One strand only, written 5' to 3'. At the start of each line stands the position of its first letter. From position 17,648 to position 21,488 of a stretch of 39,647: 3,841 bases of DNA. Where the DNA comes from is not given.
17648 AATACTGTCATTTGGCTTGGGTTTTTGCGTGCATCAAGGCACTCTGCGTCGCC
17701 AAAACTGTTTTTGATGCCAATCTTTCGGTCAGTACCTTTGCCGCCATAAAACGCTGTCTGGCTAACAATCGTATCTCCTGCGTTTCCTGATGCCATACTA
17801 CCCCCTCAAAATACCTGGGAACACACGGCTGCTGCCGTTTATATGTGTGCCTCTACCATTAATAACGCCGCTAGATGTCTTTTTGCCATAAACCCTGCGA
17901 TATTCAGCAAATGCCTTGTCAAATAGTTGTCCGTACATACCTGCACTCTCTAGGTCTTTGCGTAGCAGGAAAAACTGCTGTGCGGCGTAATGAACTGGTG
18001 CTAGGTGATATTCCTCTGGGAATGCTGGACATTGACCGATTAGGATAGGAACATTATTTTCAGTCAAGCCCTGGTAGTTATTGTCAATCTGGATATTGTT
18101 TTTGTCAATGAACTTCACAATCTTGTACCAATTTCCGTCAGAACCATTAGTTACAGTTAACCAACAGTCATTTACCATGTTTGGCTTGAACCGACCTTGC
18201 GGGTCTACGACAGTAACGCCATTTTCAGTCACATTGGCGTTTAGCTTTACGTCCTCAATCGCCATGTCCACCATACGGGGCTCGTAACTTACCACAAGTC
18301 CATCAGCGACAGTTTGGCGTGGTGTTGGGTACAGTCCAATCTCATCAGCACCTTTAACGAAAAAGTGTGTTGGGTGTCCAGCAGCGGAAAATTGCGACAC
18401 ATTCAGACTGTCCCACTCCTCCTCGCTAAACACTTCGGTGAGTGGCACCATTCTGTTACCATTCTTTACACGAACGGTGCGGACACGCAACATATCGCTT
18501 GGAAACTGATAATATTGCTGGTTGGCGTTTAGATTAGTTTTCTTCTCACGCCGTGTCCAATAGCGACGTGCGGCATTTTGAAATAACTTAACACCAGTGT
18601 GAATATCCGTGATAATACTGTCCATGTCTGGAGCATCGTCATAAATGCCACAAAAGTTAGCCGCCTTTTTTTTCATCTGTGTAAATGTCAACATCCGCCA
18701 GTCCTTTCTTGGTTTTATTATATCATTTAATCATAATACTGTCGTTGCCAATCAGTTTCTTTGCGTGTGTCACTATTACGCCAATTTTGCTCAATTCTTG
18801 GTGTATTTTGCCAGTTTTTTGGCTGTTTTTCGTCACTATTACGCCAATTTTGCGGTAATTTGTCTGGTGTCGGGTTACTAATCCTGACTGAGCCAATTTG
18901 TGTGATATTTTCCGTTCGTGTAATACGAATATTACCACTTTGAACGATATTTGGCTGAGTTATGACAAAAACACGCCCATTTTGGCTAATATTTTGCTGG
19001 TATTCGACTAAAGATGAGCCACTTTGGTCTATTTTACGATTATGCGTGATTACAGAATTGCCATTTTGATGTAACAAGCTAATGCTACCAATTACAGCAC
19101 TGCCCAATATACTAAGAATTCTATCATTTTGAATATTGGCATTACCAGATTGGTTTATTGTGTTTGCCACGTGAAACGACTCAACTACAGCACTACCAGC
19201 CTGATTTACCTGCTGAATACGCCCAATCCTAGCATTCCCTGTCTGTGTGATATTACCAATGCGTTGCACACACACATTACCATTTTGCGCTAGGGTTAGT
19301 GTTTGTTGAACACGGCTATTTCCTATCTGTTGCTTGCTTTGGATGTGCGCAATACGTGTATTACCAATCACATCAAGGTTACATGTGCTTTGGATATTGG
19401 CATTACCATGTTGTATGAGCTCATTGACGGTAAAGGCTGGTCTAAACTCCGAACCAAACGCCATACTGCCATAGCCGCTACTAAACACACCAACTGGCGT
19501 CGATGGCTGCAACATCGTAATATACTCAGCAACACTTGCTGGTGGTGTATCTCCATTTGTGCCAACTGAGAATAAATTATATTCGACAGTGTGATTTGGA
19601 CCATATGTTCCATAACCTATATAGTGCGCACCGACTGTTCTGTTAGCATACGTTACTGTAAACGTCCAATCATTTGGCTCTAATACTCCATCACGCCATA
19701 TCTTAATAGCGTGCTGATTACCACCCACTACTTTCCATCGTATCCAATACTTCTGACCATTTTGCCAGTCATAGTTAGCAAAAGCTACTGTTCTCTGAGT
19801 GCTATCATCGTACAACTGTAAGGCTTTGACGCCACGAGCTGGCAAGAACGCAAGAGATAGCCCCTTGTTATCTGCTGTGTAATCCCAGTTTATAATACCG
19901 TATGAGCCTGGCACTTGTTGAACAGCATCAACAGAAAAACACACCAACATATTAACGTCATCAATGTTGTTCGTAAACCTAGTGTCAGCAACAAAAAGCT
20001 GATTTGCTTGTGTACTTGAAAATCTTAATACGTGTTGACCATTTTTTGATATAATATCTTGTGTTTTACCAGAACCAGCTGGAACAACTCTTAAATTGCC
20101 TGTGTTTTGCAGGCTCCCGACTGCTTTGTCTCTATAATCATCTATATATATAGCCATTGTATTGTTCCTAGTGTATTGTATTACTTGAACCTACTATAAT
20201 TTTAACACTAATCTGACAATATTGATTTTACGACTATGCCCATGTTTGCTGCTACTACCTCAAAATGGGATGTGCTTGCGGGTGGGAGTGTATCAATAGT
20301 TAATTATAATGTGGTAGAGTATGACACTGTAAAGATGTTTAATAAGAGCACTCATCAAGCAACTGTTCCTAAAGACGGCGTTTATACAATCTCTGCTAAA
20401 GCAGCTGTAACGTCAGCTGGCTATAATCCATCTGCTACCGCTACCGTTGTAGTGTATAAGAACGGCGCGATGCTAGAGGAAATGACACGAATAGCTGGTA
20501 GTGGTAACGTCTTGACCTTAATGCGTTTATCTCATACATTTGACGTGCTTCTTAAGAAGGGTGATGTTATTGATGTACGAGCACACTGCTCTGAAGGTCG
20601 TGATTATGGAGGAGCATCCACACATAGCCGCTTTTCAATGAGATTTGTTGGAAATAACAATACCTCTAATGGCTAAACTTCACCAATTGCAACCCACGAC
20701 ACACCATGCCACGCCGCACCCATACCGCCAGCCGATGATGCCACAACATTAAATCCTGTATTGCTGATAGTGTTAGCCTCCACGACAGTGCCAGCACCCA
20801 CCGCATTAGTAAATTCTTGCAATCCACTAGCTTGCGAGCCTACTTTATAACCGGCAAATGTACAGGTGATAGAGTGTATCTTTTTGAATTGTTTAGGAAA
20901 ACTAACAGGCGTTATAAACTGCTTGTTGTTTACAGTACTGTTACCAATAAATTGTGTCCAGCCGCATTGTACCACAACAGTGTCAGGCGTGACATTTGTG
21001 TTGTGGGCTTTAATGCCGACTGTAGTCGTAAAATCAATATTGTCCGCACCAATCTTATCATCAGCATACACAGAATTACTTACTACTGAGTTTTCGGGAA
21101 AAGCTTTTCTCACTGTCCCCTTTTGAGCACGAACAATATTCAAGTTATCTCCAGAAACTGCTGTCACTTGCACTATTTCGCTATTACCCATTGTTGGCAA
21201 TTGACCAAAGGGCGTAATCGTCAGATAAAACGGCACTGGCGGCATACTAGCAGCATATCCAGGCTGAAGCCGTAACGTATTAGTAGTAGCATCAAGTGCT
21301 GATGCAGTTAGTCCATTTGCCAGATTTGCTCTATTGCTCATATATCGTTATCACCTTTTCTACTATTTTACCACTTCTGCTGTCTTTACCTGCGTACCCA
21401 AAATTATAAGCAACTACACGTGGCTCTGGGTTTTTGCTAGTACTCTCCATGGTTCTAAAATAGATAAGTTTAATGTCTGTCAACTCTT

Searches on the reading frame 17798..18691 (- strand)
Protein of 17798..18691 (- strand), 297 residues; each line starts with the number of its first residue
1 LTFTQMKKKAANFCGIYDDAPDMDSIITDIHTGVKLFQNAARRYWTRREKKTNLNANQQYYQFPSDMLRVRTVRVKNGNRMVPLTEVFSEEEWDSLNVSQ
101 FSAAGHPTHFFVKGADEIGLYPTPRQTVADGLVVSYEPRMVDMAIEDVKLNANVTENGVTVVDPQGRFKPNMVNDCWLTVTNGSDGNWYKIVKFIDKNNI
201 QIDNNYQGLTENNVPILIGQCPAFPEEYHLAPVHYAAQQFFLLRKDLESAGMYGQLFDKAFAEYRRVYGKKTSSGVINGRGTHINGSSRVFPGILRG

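Call 32: search_protein_families(library=phrogs, proteins=[window:17798-18691:-], max_evalue=0.001)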
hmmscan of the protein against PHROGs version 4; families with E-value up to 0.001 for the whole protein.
window:17798-18691:- (297 aa): 1 family
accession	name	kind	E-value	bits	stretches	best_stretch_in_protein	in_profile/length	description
phrog_399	-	head and packaging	0.00021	22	1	48-151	51-155/220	structural protein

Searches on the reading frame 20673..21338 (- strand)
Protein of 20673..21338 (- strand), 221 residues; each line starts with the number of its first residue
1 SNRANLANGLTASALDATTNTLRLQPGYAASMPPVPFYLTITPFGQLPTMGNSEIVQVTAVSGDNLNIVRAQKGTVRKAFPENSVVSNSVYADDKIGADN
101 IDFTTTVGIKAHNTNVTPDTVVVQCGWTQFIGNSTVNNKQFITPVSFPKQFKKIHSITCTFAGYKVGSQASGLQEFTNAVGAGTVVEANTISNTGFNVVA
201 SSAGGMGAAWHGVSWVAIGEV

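Call 32: search_protein_families(library=phrogs, proteins=[window:20673-21338:-], max_evalue=0.001)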
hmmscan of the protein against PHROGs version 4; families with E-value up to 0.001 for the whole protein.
window:20673-21338:- (221 aa): 2 families
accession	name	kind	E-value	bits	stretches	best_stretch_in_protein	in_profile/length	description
phrog_8469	-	tail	2.7e-08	34.5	1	4-80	6-81/303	tail fiber protein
phrog_6427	-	unknown function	3.7e-08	33.2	1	10-92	13-98/675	-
